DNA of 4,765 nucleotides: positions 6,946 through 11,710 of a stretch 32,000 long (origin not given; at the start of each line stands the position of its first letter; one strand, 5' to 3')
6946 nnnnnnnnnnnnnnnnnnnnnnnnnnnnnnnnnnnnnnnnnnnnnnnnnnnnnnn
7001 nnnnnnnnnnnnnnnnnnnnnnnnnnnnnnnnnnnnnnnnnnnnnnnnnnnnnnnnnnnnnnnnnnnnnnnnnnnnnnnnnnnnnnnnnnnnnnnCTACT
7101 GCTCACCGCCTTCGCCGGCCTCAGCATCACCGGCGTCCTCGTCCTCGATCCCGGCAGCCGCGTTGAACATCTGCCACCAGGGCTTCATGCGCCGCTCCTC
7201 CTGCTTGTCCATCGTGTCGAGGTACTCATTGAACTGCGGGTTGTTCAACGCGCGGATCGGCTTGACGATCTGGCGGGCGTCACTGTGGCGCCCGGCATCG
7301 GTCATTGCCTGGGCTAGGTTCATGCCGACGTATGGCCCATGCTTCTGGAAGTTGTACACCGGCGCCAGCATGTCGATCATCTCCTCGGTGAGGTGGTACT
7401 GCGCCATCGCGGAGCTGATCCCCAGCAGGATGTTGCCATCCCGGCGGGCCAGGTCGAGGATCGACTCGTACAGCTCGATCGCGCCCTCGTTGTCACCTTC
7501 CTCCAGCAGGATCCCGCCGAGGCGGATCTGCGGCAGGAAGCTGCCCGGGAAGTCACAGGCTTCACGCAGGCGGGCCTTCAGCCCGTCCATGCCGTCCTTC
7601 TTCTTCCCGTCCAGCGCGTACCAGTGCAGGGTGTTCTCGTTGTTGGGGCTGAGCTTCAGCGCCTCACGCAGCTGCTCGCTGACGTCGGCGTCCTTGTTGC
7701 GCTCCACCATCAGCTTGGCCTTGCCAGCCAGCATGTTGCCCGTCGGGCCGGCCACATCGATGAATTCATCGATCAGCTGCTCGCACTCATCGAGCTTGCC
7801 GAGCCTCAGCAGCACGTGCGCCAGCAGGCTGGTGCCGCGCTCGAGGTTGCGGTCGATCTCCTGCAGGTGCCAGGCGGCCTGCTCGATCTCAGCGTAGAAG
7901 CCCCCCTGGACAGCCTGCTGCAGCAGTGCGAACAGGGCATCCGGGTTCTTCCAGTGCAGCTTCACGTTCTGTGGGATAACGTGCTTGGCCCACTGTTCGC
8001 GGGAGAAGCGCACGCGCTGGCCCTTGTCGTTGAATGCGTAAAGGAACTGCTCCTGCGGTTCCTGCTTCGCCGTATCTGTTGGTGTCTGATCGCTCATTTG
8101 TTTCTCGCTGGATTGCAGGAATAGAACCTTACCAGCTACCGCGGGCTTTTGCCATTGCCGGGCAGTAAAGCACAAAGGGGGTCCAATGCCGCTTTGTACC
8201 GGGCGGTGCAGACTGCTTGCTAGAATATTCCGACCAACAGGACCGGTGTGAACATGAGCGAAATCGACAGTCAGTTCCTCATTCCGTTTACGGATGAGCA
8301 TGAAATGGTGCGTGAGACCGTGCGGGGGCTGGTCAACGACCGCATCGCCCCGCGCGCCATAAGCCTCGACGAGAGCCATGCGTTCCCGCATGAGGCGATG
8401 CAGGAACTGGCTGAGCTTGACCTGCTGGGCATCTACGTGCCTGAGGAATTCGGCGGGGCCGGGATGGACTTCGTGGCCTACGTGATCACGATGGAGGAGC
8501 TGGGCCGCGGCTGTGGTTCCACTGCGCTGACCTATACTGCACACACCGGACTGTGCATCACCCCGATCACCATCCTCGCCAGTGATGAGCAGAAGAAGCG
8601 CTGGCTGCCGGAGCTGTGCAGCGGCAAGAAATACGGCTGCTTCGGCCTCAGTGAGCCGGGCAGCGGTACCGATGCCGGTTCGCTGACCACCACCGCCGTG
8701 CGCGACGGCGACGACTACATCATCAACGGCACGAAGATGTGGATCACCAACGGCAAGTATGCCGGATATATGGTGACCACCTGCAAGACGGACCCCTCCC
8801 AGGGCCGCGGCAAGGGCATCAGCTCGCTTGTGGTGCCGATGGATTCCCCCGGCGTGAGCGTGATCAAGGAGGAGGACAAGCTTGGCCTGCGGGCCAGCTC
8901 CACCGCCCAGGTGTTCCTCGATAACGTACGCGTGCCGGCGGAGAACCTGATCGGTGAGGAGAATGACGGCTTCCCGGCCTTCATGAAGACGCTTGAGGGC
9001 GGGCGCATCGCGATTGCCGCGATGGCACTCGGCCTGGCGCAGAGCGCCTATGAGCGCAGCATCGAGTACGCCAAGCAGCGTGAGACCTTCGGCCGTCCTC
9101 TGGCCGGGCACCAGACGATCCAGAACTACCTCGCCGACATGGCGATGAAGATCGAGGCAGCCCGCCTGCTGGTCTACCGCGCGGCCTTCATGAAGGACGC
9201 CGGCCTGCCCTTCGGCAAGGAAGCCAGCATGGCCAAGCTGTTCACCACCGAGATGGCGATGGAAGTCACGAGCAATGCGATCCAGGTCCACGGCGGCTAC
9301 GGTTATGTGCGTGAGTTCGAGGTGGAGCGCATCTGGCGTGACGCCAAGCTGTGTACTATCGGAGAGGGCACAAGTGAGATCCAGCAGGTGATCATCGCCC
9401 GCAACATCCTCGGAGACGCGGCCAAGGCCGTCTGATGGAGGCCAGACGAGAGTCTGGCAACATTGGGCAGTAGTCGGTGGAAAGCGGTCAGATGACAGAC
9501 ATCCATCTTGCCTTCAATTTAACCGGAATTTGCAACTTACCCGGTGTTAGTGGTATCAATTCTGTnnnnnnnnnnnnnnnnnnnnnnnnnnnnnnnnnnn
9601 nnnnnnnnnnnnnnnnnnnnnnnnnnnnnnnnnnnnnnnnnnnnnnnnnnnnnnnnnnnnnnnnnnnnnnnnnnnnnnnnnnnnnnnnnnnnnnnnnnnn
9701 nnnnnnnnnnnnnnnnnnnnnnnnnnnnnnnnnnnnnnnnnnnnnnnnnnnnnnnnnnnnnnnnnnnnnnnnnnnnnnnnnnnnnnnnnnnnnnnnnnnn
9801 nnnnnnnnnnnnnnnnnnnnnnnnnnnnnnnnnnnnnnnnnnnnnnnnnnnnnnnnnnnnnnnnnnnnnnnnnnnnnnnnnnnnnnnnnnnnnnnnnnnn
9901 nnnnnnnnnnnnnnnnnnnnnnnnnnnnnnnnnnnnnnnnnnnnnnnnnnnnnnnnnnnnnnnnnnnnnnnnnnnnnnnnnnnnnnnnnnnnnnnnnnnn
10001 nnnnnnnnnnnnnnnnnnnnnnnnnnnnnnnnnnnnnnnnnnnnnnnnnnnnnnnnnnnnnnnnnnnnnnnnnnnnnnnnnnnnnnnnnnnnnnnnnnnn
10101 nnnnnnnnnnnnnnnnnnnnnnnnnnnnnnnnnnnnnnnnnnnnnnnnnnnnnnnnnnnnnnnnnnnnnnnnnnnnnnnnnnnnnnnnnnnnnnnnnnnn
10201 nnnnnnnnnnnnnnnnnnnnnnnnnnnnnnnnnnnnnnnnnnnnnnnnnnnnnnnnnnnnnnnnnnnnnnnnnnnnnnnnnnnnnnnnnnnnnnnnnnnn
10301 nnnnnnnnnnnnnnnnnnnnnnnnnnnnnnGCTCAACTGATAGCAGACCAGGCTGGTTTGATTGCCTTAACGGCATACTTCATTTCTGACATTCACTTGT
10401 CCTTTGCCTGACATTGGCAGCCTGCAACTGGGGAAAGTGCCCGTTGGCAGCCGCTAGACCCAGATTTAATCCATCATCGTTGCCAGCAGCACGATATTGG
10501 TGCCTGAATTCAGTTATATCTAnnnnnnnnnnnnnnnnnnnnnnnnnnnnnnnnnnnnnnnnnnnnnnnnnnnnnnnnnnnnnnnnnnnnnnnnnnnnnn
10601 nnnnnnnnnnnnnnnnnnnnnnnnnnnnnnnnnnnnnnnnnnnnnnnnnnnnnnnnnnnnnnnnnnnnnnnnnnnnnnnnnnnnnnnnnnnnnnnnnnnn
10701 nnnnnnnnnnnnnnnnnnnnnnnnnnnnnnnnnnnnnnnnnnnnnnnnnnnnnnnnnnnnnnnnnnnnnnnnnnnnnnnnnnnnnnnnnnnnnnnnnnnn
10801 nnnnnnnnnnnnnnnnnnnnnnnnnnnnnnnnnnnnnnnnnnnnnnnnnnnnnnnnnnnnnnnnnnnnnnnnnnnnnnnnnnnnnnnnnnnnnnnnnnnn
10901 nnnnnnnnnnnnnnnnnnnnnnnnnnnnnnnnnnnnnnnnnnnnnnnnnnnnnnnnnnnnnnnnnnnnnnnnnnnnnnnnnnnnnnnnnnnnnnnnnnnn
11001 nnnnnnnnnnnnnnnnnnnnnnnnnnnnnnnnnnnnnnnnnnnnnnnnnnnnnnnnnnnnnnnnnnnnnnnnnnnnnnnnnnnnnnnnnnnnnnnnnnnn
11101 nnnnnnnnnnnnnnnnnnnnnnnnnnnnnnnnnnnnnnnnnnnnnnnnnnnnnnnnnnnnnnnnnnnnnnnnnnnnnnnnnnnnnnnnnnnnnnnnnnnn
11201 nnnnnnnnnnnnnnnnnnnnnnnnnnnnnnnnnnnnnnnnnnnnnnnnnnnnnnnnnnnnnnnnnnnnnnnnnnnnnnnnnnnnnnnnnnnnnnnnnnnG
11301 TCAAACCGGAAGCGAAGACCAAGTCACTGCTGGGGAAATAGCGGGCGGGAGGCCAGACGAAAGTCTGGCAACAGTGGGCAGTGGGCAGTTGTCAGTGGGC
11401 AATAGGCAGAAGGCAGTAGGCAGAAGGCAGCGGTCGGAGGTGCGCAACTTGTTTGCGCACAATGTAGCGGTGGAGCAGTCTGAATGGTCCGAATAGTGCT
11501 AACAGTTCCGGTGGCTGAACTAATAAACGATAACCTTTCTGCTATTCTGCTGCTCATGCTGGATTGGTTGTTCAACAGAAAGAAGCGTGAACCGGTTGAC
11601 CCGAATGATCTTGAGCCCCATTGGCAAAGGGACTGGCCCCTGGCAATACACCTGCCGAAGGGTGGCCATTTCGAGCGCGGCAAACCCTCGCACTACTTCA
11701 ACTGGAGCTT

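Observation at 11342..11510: Complete copy of a modular intergenic element: stop, GGAG/GNRA hairpin, nine phased heptads, GGAG/TGCGCA hairpin, 9-nt AATAGT array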

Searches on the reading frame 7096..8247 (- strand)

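Call 9: search_protein_families(library=pfam, proteins=[window:7096-8247:-])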
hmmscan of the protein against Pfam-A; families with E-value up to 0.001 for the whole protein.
window:7096-8247:- (383 aa): 9 families
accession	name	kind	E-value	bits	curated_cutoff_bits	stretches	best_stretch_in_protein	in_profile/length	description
PF13428.12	TPR_14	-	1.2e-10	41.4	23.5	0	241-275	5-39/44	Tetratricopeptide repeat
PF14559.12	TPR_19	-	4.3e-10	40.2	25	0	247-283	1-37/68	Tetratricopeptide repeat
PF13424.12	TPR_12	-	2.6e-07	31.2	30.1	0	242-270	8-36/77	Tetratricopeptide repeat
PF07719.23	TPR_2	-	1.5e-06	28.3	27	0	241-268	5-32/34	Tetratricopeptide repeat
PF07721.20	TPR_4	-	2.5e-06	28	27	0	138-161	3-26/26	Tetratricopeptide repeat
PF13176.12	TPR_7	-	0.00014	22.1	27.9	0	242-272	4-34/36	Tetratricopeptide repeat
PF13181.12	TPR_8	-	0.00029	21.2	25.7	0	242-268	6-32/34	Tetratricopeptide repeat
PF13431.12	TPR_17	-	0.00081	19.9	24.4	0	194-211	3-20/34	Tetratricopeptide repeat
PF13414.12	TPR_11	-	0.00087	19.4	26.8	0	190-208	14-32/42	TPR repeat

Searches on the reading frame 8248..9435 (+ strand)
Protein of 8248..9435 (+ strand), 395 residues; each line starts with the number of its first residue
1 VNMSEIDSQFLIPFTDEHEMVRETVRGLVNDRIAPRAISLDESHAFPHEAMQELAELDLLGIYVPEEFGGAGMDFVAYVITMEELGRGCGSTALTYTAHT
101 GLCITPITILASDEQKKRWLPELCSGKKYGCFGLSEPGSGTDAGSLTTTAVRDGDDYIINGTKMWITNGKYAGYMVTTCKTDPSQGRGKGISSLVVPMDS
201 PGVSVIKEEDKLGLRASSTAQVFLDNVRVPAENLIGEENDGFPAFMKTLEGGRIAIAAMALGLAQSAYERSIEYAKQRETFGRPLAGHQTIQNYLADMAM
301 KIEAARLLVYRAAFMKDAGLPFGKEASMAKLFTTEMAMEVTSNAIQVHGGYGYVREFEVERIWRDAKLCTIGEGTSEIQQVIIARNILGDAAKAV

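Call 8: search_protein_families(library=pfam, proteins=[window:8248-9435:+])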
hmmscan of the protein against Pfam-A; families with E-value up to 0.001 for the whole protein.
window:8248-9435:+ (395 aa): 5 families
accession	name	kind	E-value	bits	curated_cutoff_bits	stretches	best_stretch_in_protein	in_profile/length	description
PF00441.29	Acyl-CoA_dh_1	-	5.8e-56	189.2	22.4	1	239-388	1-150/150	Acyl-CoA dehydrogenase, C-terminal domain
PF02771.21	Acyl-CoA_dh_N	-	4.1e-40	137.1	22.9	1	15-127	1-113/113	Acyl-CoA dehydrogenase, N-terminal domain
PF08028.16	Acyl-CoA_dh_2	-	5e-27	95.3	22.7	1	255-371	2-128/134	Acyl-CoA dehydrogenase, C-terminal domain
PF02770.24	Acyl-CoA_dh_M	-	2.2e-26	92.3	33.3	1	131-227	1-97/97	Acyl-CoA dehydrogenase, middle domain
PF11794.13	HpaB_N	-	0.00062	19.9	35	0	158-234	179-268/270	4-hydroxyphenylacetate 3-hydroxylase N terminal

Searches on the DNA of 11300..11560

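Call 56: search_rna_families(source=window, start=11300, end=11560, threshold=evalue, max_evalue=10)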
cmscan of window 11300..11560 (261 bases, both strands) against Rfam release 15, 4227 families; matches with E-value up to 10: 2.
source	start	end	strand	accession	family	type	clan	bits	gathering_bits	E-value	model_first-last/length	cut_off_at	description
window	11449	11544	+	RF01201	snR40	Gene; snRNA; snoRNA; CD-box;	CL00054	15.2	50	1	1-93/93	no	Small nucleolar RNA snR40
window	11378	11469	+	RF02055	STnc380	Gene; sRNA;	-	11.6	60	7.9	1-108/108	no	Enterobacterial sRNA STnc380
